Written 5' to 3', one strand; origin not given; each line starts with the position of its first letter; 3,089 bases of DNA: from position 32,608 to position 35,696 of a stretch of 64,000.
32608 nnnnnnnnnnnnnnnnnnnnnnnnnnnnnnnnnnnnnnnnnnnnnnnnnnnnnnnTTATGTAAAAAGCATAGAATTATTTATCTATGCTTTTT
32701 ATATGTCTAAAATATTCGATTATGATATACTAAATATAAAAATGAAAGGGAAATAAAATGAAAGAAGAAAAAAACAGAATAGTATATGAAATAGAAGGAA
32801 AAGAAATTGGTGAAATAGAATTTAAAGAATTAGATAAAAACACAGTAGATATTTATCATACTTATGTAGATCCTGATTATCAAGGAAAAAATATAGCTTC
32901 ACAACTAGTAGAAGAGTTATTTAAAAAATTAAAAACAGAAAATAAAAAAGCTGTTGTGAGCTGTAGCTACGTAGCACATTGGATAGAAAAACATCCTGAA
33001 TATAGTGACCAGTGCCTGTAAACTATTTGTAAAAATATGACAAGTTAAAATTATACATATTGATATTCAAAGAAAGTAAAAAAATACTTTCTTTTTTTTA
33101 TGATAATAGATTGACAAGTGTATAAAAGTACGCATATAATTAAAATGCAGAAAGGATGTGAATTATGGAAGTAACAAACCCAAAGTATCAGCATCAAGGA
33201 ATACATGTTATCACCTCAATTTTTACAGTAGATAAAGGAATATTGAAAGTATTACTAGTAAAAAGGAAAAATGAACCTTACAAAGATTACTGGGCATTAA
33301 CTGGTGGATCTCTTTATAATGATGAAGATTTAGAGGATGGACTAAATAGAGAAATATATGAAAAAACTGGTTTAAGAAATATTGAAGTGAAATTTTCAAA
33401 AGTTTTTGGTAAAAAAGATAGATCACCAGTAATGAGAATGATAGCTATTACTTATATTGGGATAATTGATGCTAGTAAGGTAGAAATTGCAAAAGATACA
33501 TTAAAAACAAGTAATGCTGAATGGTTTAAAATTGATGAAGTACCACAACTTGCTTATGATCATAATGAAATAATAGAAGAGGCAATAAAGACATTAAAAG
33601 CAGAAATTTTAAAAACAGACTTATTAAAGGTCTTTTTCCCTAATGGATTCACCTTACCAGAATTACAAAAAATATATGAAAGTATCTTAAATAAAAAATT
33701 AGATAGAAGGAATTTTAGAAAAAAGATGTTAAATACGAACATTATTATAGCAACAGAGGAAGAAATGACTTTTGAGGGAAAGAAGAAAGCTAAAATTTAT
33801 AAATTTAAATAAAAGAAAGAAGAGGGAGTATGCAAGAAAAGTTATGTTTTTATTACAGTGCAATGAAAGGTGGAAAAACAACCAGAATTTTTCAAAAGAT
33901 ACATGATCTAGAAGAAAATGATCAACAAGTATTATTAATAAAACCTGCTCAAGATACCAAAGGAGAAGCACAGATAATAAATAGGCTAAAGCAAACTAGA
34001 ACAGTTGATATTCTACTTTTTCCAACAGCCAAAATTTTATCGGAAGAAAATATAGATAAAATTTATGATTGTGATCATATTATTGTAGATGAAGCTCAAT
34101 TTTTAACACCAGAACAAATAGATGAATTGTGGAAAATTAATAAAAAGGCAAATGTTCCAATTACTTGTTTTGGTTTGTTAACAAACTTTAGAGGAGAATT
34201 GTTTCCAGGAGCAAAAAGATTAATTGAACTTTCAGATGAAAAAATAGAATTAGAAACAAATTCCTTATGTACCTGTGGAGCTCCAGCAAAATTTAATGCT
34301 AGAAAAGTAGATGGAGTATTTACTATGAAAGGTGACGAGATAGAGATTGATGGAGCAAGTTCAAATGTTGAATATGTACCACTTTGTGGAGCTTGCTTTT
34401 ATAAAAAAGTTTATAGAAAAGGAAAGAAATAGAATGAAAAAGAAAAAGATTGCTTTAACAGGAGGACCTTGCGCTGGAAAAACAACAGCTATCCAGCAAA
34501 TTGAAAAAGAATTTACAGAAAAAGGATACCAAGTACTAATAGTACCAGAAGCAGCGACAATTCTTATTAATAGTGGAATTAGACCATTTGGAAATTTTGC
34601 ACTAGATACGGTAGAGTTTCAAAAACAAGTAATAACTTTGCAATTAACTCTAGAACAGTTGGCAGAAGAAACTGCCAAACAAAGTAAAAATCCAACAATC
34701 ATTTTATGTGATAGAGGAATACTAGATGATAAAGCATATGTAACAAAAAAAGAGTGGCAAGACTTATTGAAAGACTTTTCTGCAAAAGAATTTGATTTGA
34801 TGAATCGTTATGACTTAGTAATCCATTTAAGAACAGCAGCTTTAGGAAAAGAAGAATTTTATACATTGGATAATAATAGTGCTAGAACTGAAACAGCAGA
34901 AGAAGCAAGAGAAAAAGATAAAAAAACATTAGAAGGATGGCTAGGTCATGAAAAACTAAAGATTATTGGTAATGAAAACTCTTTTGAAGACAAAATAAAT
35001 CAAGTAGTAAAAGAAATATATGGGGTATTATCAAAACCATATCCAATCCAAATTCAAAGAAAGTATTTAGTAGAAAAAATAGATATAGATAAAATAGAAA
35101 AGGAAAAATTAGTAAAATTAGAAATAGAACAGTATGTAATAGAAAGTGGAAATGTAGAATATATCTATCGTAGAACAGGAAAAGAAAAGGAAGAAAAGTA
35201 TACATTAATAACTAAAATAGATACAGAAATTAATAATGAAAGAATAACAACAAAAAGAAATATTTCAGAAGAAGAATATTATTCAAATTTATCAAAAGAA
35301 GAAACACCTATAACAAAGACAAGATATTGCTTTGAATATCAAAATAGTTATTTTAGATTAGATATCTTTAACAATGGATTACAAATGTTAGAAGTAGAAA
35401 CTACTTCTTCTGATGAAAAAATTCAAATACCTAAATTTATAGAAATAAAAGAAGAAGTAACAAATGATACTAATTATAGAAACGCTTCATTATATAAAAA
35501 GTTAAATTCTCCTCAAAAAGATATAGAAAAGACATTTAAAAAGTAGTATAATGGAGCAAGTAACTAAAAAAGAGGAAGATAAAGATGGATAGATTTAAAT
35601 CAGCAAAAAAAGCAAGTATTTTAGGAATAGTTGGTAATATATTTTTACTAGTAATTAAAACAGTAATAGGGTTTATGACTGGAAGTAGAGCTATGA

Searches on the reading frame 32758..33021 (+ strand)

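Call 14: search_protein_families(library=pfam, proteins=[window:32758-33021:+], max_evalue=0.01)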
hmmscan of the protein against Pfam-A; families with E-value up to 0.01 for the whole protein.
window:32758-33021:+ (87 aa): 5 families
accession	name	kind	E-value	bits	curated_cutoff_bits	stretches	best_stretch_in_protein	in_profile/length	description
PF14542.12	Acetyltransf_CG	-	8.1e-26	90.4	30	1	10-84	4-79/80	GCN5-related N-acetyl-transferase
PF13508.13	Acetyltransf_7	-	9.5e-10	39.2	27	1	8-64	6-61/84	Acetyltransferase (GNAT) domain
PF00583.31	Acetyltransf_1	-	1.7e-09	38.4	20.7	1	6-66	34-96/116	Acetyltransferase (GNAT) family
PF13673.13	Acetyltransf_10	-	5.1e-08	33.4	23.6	1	2-64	28-86/128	Acetyltransferase (GNAT) domain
PF17013.11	Acetyltransf_15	-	0.00027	20.8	35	1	26-61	69-104/210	Putative acetyl-transferase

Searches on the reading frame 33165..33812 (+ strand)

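Call 14: search_protein_families(library=pfam, proteins=[window:33165-33812:+], max_evalue=0.01)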
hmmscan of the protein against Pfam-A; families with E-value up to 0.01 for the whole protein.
window:33165-33812:+ (215 aa): 3 families
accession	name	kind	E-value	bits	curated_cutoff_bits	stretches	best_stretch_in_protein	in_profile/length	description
PF21906.2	NrtR_WHD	-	4.5e-20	72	27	1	158-214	5-61/61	NrtR DNA-binding winged helix domain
PF00293.34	NUDIX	-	1.9e-13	51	21.1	1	27-137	15-131/134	NUDIX domain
PF19368.5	AraR_C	-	2.7e-05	24.8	23.8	1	158-214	9-66/82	AraR C-terminal winged HTH domain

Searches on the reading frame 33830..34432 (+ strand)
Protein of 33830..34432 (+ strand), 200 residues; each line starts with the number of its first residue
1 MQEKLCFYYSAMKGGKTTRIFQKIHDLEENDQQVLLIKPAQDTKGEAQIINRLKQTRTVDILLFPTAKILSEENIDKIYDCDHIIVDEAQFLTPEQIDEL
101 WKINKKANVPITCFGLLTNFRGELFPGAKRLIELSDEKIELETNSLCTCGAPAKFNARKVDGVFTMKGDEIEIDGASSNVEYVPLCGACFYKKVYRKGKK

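Call 14: search_protein_families(library=pfam, proteins=[window:33830-34432:+], max_evalue=0.01)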
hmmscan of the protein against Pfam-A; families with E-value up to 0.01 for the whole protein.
window:33830-34432:+ (200 aa): 3 families
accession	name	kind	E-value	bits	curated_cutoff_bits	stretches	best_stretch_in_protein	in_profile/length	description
PF00265.24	TK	-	1.7e-26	93.5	20.6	1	4-190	2-176/176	Thymidine kinase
PF13401.12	AAA_22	-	0.00031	21.5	27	1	15-115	17-122/130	AAA domain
PF13245.12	AAA_19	-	0.0012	19.4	25.1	1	15-103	23-113/134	AAA domain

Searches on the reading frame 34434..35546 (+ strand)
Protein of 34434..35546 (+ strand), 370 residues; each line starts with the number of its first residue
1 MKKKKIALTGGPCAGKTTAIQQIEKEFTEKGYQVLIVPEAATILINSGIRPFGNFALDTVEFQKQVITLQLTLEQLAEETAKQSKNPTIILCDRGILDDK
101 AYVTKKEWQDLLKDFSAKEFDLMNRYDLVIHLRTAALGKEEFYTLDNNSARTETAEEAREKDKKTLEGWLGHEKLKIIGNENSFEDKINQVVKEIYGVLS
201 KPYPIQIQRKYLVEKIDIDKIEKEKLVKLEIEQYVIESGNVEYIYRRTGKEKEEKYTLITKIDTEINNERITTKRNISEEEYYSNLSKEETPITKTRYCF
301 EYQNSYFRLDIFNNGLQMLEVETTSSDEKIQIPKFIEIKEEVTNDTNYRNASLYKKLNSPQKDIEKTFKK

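Call 14: search_protein_families(library=pfam, proteins=[window:34434-35546:+], max_evalue=0.01)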
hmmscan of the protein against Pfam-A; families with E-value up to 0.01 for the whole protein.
window:34434-35546:+ (370 aa): 7 families
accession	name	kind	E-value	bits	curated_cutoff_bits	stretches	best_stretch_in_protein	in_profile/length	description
PF13521.12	AAA_28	-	2.5e-22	80.3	27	1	5-186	1-163/164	AAA domain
PF02223.23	Thymidylate_kin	-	4.6e-06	26.9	27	1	14-133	7-125/185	Thymidylate kinase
PF08433.16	KTI12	-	6.6e-05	23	22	1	6-42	4-40/271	Chromatin associated protein KTI12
PF25199.1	nSTAND_NTPase5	-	0.00074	19.8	34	1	5-48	43-89/145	Novel STAND NTPase 5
PF03308.22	MeaB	-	0.0034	16.9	23.1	1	4-37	34-67/273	Methylmalonyl Co-A mutase-associated GTPase MeaB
PF10236.15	DAP3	-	0.0037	17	23.1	0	2-46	22-66/311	Mitochondrial ribosomal death-associated protein 3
PF13604.12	AAA_30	-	0.01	16.1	27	0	6-37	21-52/191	AAA domain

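Call 62: search_protein_families(library=ncbifam, proteins=[window:34434-35546:+], max_evalue=0.001)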
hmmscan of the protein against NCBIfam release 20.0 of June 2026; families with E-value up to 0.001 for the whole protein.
window:34434-35546:+ (370 aa): 1 family
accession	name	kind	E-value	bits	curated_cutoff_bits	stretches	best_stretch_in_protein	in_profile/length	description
TIGR00041.1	DTMP_kinase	equivalog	7.4e-07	29.1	83.25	1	3-134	4-137/196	dTMP kinase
